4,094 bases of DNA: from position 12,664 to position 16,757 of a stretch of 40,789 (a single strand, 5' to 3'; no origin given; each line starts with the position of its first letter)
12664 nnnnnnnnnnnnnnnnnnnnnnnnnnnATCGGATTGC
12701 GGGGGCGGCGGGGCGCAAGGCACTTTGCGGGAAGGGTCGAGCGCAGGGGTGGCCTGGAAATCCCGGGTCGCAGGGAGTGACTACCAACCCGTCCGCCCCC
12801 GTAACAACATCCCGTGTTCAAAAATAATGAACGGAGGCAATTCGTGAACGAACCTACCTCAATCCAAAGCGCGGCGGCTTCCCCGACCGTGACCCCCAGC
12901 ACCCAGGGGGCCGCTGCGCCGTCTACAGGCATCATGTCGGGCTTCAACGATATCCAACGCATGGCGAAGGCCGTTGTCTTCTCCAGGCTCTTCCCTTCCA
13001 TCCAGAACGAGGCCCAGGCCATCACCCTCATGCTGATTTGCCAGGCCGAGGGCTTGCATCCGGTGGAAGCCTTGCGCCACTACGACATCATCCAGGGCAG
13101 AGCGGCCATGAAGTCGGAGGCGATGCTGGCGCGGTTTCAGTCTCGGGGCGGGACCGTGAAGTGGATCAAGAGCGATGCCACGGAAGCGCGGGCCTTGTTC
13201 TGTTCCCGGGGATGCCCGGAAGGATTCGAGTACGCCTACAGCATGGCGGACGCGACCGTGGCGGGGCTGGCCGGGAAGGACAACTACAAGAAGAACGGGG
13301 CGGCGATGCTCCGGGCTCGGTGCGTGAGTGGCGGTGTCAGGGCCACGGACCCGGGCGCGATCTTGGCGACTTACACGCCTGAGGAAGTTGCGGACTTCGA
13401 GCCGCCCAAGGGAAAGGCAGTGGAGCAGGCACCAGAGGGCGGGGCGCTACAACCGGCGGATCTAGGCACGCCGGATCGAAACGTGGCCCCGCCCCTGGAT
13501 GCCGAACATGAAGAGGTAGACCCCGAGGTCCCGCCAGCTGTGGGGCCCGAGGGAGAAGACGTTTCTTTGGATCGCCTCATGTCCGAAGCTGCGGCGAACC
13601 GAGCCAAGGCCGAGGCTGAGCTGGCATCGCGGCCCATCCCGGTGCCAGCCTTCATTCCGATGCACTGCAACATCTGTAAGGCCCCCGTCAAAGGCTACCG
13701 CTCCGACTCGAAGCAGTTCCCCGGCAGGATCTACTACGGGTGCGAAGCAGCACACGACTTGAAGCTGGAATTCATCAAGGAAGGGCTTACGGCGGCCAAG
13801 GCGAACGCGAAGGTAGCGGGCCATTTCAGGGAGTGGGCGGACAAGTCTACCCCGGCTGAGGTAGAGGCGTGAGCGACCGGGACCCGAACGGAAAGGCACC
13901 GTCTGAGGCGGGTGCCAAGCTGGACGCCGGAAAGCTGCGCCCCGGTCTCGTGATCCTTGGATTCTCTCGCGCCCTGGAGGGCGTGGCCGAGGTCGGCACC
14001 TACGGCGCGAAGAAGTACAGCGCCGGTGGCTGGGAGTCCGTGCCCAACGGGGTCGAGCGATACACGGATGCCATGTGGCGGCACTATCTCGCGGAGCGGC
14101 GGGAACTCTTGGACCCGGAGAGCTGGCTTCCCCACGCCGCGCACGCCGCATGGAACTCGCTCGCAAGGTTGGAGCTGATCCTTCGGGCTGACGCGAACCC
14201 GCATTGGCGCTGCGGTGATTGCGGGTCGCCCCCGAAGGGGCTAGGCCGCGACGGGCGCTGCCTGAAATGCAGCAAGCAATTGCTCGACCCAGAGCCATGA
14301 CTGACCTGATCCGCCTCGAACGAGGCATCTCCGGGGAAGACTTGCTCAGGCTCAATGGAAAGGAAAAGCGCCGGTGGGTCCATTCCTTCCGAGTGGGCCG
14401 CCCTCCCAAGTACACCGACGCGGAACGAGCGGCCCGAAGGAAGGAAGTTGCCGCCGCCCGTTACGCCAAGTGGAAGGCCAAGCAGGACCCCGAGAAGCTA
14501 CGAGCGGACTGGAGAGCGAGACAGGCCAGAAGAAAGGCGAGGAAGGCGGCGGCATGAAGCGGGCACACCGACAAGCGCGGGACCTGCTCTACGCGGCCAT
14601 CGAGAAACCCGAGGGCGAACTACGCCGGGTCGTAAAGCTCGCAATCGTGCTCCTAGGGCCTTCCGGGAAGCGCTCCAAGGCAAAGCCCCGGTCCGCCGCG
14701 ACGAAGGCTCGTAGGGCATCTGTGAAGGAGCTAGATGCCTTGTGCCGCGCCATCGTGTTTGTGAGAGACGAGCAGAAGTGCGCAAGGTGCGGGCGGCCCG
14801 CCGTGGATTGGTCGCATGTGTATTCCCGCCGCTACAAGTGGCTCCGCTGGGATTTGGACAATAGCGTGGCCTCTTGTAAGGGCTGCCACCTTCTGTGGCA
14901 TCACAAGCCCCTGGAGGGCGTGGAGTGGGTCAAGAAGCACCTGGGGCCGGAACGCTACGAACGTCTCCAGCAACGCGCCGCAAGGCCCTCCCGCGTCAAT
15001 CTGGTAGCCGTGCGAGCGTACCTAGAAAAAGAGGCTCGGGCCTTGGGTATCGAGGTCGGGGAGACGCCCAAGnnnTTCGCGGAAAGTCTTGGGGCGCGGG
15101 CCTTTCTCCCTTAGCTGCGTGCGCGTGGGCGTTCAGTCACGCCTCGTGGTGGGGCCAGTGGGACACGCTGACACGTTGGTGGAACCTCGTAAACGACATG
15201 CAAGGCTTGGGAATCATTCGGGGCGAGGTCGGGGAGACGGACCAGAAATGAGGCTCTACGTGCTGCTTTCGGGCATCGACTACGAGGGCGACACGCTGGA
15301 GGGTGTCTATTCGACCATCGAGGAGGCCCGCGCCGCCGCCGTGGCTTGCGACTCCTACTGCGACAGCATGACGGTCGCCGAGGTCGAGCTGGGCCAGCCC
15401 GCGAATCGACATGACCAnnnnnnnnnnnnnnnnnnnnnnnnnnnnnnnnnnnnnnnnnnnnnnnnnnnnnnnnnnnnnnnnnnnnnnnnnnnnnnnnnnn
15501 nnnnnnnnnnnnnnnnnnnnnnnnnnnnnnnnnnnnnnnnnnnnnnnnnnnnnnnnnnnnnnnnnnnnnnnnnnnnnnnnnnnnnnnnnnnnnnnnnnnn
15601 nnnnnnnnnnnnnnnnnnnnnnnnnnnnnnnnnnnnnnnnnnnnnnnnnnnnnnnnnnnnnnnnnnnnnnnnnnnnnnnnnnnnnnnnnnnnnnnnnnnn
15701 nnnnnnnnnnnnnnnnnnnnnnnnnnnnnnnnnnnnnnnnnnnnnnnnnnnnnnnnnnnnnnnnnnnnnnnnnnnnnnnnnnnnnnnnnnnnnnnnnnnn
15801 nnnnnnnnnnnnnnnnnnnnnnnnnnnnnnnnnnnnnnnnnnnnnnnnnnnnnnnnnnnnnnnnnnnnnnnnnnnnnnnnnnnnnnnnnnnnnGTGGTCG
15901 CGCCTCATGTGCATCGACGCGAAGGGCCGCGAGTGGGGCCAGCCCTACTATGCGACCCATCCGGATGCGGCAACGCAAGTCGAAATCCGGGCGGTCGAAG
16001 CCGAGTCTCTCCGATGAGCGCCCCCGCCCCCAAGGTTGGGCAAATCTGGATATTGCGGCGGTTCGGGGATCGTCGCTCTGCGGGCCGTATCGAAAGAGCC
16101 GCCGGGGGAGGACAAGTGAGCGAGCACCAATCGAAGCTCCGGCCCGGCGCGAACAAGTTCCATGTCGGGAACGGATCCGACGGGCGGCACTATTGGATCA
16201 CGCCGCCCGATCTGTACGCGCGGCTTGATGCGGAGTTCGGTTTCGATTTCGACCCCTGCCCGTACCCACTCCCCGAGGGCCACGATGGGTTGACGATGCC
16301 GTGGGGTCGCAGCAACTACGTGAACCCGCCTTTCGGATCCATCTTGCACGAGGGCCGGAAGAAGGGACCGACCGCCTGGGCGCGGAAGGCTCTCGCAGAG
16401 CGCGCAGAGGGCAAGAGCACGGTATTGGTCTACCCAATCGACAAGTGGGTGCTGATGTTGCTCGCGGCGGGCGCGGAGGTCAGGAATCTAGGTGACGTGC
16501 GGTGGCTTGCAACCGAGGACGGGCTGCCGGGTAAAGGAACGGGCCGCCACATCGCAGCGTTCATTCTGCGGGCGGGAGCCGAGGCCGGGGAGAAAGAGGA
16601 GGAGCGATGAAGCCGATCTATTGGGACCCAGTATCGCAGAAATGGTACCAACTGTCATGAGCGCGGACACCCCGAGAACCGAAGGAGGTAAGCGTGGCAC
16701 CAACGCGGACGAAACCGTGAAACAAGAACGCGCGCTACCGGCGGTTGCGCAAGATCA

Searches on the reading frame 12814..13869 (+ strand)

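Call 35: search_protein_families(library=pfam, proteins=[window:12814-13869:+], max_evalue=0.01)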
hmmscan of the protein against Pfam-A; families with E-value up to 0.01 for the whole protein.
window:12814-13869:+ (352 aa): 0 families

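Call 77: search_protein_families(library=phrogs, proteins=[window:12814-13869:+], max_evalue=0.001)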
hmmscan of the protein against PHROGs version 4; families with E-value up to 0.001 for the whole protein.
window:12814-13869:+ (352 aa): 1 family
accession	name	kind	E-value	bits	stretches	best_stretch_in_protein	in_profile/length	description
phrog_561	-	DNA, RNA and nucleotide metabolism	3e-13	51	1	24-245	283-510/633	RecT-like ssDNA annealing protein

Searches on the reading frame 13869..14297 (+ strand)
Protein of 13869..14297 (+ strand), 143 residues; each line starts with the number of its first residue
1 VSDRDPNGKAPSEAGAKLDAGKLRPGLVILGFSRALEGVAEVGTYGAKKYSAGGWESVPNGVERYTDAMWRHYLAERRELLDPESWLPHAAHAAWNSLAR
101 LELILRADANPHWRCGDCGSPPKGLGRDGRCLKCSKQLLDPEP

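Call 35: search_protein_families(library=pfam, proteins=[window:13869-14297:+], max_evalue=0.01)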
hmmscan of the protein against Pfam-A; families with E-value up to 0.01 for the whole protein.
window:13869-14297:+ (143 aa): 1 family
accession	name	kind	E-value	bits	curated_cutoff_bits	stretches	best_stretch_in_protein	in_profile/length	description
PF18909.5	dGTP_diPhyd_N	-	2.9e-22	78.9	27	1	13-106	2-92/99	dATP/dGTP diphosphohydrolase, N-terminal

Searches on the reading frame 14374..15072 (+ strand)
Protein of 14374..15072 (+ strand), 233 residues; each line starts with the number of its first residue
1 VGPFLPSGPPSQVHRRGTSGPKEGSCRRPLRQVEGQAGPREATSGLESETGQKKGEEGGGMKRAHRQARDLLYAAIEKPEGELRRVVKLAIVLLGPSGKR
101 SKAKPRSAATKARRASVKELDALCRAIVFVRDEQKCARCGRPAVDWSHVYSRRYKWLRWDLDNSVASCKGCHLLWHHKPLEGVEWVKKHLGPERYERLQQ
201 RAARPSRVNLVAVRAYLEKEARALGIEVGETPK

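Call 35: search_protein_families(library=pfam, proteins=[window:14374-15072:+], max_evalue=0.01)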
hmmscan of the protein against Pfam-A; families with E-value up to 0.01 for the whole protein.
window:14374-15072:+ (233 aa): 0 families

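Call 77: search_protein_families(library=phrogs, proteins=[window:14374-15072:+], max_evalue=0.001)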
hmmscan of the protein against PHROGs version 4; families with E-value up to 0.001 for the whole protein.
window:14374-15072:+ (233 aa): 8 families
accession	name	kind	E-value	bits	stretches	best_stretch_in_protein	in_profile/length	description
phrog_5034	-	DNA, RNA and nucleotide metabolism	3.7e-12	47.6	1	106-215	4-118/138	NinG/ Rap DNA junction specific endonuclease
phrog_144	-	DNA, RNA and nucleotide metabolism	9.4e-08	32.9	1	125-181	76-138/175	HNH endonuclease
phrog_740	-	DNA, RNA and nucleotide metabolism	3.3e-07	30.6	1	115-179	20-88/332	HNH endonuclease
phrog_338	-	DNA, RNA and nucleotide metabolism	2.1e-05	25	1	100-181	180-265/340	HNH endonuclease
phrog_4581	-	head and packaging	2.6e-05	24.8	1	125-178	57-111/395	terminase small subunit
phrog_7370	-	DNA, RNA and nucleotide metabolism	9.9e-05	23.4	1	100-178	8-86/115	HNH endonuclease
phrog_589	-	DNA, RNA and nucleotide metabolism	0.00012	22.9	1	123-172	81-135/179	HNH endonuclease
phrog_4160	-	unknown function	0.0007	20.6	0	109-198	46-145/178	-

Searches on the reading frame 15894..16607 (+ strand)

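Call 35: search_protein_families(library=pfam, proteins=[window:15894-16607:+], max_evalue=0.01)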
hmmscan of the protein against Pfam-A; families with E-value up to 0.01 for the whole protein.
window:15894-16607:+ (238 aa): 1 family
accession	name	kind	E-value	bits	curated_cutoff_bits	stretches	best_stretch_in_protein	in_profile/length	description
PF05869.16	Dam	-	0.0011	19.1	28.1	1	98-182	9-96/169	DNA N-6-adenine-methyltransferase (Dam)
